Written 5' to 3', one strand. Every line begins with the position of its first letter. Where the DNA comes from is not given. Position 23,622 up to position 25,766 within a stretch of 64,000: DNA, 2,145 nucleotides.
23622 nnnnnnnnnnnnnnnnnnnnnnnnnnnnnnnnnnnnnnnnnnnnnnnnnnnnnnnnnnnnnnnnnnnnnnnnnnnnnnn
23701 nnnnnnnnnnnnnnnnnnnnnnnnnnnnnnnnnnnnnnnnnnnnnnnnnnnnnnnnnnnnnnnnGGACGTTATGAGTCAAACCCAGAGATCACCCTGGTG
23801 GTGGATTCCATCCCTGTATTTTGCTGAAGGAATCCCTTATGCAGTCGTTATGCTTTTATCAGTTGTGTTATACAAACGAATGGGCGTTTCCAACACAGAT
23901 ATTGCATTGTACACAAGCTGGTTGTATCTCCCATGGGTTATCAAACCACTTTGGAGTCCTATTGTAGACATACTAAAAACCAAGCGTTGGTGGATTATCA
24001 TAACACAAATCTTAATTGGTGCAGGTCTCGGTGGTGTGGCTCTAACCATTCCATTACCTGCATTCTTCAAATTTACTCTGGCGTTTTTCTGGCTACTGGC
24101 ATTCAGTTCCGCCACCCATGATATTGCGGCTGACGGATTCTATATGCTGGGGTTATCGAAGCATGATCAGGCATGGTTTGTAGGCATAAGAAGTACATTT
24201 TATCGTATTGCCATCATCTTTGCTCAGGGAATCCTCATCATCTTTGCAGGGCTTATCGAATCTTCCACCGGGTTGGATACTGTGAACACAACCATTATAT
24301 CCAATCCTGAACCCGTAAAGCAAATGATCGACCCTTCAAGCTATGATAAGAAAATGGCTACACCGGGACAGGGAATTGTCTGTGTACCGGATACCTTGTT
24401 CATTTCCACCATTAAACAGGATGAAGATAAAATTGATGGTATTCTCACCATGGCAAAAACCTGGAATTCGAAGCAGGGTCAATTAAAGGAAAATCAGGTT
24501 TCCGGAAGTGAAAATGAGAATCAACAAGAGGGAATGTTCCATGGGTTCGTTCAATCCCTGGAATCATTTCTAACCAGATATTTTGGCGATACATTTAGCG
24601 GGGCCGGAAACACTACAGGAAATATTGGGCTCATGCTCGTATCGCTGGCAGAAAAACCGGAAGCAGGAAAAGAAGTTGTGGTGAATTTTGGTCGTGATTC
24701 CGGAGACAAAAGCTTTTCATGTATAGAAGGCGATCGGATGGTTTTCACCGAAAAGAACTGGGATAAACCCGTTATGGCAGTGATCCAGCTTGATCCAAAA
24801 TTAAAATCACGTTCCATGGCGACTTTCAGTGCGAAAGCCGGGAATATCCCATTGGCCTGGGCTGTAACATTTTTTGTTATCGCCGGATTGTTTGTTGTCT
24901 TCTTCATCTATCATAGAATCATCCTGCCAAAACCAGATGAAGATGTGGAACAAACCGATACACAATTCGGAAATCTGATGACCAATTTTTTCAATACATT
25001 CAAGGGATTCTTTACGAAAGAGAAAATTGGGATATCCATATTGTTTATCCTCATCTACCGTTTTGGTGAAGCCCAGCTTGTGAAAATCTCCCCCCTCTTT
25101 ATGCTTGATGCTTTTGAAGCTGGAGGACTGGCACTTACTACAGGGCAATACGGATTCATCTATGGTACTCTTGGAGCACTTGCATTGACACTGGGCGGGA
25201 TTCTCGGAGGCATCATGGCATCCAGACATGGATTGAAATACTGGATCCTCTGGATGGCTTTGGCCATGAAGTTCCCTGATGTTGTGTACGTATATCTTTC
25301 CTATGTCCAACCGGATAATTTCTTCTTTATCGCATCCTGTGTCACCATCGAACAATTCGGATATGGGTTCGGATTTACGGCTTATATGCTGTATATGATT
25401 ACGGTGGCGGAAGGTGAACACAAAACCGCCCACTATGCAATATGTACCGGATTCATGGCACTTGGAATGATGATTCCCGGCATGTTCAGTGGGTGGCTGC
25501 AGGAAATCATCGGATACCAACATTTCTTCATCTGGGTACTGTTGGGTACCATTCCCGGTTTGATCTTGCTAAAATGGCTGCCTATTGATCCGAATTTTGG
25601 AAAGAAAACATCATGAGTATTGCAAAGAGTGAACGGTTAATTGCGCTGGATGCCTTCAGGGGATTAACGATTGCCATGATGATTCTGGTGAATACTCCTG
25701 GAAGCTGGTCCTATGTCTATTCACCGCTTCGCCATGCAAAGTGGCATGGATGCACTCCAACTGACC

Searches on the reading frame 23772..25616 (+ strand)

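Call 67: search_protein_families(library=pfam, proteins=[window:23772-25616:+], max_evalue=0.00001)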
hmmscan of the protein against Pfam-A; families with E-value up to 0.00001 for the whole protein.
window:23772-25616:+ (614 aa): 2 families
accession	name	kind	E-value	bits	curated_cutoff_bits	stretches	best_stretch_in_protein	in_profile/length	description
PF07690.21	MFS_1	-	2.2e-08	33.9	33.4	1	453-607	27-176/347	Major Facilitator Superfamily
PF03092.22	BT1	-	1.1e-06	28.2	22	1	29-125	12-112/432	BT1 family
